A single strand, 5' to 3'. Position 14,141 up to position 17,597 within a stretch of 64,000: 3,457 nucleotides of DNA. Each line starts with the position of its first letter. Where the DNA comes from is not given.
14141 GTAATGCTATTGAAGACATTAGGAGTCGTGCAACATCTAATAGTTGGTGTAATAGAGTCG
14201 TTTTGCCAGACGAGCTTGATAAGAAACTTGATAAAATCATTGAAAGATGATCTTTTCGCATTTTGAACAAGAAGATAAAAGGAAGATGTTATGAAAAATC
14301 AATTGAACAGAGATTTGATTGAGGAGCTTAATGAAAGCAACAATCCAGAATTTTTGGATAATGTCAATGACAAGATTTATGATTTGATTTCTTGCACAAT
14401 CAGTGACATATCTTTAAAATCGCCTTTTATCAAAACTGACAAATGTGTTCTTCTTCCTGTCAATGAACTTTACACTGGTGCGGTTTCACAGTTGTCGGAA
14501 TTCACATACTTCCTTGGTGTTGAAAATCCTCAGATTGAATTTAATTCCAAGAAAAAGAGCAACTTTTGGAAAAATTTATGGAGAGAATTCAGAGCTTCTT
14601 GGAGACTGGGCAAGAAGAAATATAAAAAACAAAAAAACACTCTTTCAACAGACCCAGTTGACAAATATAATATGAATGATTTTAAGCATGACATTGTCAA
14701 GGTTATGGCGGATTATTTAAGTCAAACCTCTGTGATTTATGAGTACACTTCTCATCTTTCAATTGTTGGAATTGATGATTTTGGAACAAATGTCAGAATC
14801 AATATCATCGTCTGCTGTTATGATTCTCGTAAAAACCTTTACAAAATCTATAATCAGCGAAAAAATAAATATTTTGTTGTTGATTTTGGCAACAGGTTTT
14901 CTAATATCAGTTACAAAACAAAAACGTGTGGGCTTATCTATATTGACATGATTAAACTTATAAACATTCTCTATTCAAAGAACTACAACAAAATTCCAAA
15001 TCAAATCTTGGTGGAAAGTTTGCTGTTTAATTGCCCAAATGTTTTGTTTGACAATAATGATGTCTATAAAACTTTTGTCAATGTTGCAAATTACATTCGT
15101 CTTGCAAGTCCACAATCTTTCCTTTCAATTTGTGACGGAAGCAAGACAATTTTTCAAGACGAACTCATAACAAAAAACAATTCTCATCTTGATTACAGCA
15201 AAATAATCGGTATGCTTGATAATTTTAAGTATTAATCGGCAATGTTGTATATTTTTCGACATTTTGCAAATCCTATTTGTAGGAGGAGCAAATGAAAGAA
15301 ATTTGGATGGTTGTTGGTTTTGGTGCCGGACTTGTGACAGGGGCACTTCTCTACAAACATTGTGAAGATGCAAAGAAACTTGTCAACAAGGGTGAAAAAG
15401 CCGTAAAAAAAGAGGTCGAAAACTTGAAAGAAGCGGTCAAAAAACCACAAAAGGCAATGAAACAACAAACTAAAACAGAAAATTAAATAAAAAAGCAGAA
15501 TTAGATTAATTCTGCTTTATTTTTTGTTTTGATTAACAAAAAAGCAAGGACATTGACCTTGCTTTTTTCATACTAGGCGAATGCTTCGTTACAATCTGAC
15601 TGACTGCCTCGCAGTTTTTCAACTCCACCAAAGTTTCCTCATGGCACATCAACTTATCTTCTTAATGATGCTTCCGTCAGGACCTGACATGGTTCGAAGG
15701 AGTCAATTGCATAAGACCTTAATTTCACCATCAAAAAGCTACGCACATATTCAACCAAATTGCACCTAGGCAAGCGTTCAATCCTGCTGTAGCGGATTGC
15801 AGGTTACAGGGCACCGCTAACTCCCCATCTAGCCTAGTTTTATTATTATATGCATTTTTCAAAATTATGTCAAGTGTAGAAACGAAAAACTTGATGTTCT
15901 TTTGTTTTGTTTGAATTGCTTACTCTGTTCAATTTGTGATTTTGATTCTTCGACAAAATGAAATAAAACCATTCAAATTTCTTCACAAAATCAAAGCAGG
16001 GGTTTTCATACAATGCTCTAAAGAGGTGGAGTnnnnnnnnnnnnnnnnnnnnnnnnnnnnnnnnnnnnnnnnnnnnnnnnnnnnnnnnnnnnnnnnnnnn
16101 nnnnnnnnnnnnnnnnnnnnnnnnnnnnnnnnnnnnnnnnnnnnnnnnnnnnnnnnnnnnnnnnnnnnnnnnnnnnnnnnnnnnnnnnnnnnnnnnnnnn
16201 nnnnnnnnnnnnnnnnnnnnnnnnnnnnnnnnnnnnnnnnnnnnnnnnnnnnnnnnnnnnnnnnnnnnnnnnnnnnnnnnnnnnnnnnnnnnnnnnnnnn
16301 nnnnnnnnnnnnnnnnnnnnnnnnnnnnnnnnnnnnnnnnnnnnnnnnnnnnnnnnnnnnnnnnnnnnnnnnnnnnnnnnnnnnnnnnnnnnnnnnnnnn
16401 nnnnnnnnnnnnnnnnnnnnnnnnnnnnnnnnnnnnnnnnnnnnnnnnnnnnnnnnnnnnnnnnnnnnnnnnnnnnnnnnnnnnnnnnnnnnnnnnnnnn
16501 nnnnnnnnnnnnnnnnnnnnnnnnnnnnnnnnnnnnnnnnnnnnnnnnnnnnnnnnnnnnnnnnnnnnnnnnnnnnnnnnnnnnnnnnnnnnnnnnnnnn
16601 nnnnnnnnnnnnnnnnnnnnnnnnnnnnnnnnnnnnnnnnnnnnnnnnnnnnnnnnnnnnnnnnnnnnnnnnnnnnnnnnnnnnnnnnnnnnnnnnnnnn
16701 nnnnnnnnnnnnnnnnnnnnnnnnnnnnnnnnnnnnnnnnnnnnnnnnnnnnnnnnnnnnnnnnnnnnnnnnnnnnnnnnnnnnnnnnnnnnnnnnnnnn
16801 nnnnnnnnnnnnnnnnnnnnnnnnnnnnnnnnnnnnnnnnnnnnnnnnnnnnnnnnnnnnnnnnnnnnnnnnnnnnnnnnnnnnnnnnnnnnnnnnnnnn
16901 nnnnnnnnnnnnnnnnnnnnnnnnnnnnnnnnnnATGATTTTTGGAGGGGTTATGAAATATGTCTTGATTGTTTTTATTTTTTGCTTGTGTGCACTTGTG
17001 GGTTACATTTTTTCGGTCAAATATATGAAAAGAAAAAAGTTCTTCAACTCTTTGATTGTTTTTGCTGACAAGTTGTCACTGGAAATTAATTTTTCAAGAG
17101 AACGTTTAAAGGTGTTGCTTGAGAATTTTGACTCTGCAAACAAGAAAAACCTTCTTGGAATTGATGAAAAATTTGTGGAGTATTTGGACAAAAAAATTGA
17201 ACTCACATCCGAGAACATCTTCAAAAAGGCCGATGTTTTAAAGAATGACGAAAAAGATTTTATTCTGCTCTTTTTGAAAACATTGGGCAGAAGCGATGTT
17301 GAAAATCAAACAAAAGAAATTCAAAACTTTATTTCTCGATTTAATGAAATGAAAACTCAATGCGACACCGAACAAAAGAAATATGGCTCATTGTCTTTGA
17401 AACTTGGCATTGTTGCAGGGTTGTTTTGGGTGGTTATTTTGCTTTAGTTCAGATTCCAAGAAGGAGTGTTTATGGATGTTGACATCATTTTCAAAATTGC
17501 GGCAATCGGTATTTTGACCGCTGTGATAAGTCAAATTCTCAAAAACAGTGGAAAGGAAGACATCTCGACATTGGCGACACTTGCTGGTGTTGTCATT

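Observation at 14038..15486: Three-gene cassette appended to gap, with a nucleotidyltransferase-fold-like protein whose catalytic acids appear substituted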

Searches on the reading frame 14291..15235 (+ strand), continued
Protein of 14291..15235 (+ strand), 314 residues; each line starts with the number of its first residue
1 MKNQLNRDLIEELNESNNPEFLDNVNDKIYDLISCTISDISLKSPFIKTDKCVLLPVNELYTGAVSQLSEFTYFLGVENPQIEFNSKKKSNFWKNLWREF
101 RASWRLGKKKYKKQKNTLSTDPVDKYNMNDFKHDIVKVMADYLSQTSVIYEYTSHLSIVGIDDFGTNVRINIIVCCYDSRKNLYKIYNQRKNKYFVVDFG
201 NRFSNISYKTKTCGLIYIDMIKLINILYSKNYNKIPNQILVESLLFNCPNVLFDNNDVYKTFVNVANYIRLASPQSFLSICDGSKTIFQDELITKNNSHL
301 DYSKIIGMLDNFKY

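Call 60: search_solved_structures(query=A4, max_evalue=1, show_alignments=3)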
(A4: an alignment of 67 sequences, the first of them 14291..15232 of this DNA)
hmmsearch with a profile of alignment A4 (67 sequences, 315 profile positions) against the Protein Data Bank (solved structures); distinct sequences matched with E-value up to 1: 6.
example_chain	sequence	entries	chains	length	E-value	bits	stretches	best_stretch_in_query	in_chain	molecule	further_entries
6e0k_A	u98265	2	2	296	1.7e-11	46.9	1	129-311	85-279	cGAS/DncV-like nucleotidyltransferase in E. coli homolog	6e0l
6e0m_A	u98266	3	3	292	2.8e-10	42.9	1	129-270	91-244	cGAS/DncV-like nucleotidyltransferase in E. coli homolog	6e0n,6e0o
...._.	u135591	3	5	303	7.3e-06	28.4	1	130-276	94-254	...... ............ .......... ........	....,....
5qst_C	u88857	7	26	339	0.046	15.9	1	174-238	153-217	Cohesin subunit SA-1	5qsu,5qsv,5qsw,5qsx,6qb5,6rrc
9esh_m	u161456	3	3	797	0.28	13.3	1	108-219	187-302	G-patch domain-containing protein C1486.03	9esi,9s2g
3qj3_A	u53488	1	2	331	0.72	12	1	89-178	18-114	Cathepsin L-like protein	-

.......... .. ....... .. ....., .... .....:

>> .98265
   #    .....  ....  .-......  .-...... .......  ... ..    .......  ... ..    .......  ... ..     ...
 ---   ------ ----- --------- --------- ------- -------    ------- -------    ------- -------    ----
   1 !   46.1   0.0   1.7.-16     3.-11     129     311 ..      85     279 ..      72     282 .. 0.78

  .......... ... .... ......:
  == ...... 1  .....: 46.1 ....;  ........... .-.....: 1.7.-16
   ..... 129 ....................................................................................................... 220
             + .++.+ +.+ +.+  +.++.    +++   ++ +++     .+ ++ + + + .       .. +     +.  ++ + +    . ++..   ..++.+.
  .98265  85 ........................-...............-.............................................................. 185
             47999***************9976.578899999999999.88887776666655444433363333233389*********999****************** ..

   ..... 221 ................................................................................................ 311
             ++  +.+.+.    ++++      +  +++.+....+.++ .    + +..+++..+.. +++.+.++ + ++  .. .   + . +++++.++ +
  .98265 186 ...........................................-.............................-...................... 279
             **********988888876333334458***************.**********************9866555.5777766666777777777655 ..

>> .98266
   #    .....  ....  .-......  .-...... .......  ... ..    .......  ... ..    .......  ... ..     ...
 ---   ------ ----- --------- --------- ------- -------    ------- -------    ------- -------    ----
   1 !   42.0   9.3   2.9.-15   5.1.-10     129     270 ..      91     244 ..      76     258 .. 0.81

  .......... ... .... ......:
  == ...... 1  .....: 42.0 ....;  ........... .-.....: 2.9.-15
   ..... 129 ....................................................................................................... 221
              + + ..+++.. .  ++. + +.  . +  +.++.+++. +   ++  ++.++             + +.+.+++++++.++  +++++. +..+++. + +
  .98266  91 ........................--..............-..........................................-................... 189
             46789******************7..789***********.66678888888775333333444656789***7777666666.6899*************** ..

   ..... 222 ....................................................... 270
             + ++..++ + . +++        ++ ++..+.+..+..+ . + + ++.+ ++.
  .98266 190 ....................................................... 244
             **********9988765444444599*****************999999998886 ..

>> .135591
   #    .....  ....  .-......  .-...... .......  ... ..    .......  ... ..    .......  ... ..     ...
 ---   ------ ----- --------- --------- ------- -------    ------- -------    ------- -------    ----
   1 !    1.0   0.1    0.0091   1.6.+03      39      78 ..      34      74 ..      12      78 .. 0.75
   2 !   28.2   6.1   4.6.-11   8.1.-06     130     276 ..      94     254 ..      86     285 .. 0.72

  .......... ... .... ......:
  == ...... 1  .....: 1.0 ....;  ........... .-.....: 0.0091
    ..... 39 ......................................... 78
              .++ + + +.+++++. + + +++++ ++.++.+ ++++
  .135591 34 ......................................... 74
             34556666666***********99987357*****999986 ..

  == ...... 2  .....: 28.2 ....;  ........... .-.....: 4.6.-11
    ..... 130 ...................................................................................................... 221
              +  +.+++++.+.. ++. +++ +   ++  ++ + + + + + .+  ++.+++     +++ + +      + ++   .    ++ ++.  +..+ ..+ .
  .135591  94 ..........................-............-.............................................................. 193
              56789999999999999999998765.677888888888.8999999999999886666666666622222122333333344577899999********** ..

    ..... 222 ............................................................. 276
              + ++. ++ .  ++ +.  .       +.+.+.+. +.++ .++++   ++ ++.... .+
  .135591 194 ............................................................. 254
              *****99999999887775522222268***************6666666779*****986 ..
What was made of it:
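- On CD-NTase (cGAS/DncV-like nucleotidyltransferase) superfamily, by homology and fold: The outgroup-free family profile (A4) hits 6e0k at 1.7e-11, 6e0m at 2.8e-10 and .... at 7.3e-6 (call 60).
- Closest known: Clade E CD-NTases. Same: Significant profile-level sequence homology (call 60).
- A family profile without outgroups hits RmCdnE at 1.7e-11, EmCdnE at 2.8e-10 and LpCdnE at 7.3e-6 (call 60).
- Tried and rejected: I repeated the search with the outgroup-free A4 (call 60).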

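Call 61: search_dna_similar(query=window:14291-15232:+, collection=phages, mode=protein, max_evalue=0.001, max_rows=10)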
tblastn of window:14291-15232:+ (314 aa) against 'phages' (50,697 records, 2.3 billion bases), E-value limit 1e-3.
No match.

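Call 62: search_dna_similar(query=window:14291-15232:+, collection=plasmids, mode=protein, max_evalue=0.001, max_rows=10)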
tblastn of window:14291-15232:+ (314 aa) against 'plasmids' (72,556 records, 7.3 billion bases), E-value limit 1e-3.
No match.
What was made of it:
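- On CBASS anti-phage system: There is no match in 50,697 phage or 72,556 plasmid records (calls 61, 62).
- There are no phage or plasmid hits (calls 61, 62).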

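Call 65: search_protein_families(library=padloc, proteins=[L003:4103-4870:+, L006:4193-4987:+, L058:2166-2918:+], max_evalue=1)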
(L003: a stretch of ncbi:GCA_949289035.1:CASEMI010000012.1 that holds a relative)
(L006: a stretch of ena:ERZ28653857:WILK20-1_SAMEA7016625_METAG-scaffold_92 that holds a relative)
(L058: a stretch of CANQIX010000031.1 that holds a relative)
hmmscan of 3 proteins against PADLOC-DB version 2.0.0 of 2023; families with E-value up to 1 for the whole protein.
L003:4103-4870:+ (256 aa): 1 family
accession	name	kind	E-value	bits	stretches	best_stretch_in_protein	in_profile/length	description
PDLC02611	DrmC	-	0.002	16.3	1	45-76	36-67/138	DrmC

L006:4193-4987:+ (265 aa): 0 families

L058:2166-2918:+ (251 aa): 0 families

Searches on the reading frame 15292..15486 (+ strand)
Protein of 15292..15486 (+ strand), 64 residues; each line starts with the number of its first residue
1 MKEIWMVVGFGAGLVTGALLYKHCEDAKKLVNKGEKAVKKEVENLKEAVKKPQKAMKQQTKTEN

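Call 3: search_protein_families(library=pfam, proteins=[window:15292-15486:+], max_evalue=1)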
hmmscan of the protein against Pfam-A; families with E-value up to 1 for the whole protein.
window:15292-15486:+ (64 aa): 3 families
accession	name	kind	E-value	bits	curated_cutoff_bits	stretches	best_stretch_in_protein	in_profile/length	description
PF16712.10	SCAB_CC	-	0.00028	21.2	25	1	18-62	65-109/168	Coiled-coil regions of plant-specific actin-binding protein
PF02996.22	Prefoldin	-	0.0041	17.5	23.2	1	18-60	69-111/120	Prefoldin subunit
PF11727.13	ISG65-75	-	0.033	13.9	25.1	1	20-58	101-139/281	Invariant surface glycoprotein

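Call 4: search_protein_families(library=ncbifam, proteins=[window:15292-15486:+], max_evalue=1)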
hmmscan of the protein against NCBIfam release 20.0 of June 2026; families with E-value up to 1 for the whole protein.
window:15292-15486:+ (64 aa): 1 family
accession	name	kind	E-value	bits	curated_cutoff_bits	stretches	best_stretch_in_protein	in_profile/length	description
NF047760.1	LIC10042_TonB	equivalog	0.042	14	100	1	28-60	64-96/156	LIC_10042 family TonB-like protein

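Call 5: search_protein_families(library=padloc, proteins=[window:15292-15486:+], max_evalue=1)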
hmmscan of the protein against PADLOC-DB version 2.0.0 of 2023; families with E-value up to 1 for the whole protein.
window:15292-15486:+ (64 aa): 0 families

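Call 39: find_homologous_proteins(query=window:15292-15483:+, max_evalue=0.01)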
Query window:15292-15483:+ (64 aa): 157 proteins with E <= 0.01 among 159 candidates; the best 120 are listed.
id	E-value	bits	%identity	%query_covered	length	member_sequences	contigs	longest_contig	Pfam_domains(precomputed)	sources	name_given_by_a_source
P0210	1.1e-32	128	97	100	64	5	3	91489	-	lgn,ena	-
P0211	1.8e-29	118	92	100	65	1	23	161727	-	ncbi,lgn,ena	-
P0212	6.4e-26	106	83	100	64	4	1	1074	-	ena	-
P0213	1.9e-25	105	86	77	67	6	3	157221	-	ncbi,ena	-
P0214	2.5e-25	105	81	100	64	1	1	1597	-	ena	-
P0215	1.6e-24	102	84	92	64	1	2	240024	-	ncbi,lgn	-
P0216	2.4e-24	102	93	84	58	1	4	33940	-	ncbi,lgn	-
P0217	2.9e-24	101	96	77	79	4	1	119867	-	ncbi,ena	-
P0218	5.9e-24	100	84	77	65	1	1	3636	-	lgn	-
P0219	6.8e-24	100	94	78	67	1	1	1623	-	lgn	-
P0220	7.2e-24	100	74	95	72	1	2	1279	-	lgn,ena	-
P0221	8.5e-24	100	84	77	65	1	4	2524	-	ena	-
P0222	1.1e-23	99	79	98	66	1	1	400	-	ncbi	-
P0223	1.4e-23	99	74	95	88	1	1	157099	-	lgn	-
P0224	1.7e-23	99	82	92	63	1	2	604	-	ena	-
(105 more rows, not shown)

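Call 49: search_protein_families(library=phrogs, proteins=[window:15292-15486:+], max_evalue=0.1)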
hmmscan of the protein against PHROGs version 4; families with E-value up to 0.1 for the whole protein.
window:15292-15486:+ (64 aa): 2 families
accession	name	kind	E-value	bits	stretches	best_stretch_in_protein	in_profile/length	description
phrog_3879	-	unknown function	0.0019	19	1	6-47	8-50/54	-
phrog_739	-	lysis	0.0081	17.4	1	4-62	7-70/122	Rz-like spanin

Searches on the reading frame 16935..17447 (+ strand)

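Call 3: search_protein_families(library=pfam, proteins=[window:16935-17447:+], max_evalue=1)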
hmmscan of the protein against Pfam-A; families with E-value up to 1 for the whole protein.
window:16935-17447:+ (170 aa): 3 families
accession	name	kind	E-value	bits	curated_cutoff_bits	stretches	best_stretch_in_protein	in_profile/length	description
PF09548.15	Spore_III_AB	-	2.3e-22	80.3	32.5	1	8-170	1-170/170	Stage III sporulation protein AB (spore_III_AB)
PF13800.11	Sigma_reg_N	-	0.088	13.5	26.3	0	7-35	13-42/91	Sigma factor regulator N-terminal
PF00060.32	Lig_chan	-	0.11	12.8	30.8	1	122-168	96-143/146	Ligand-gated ion channel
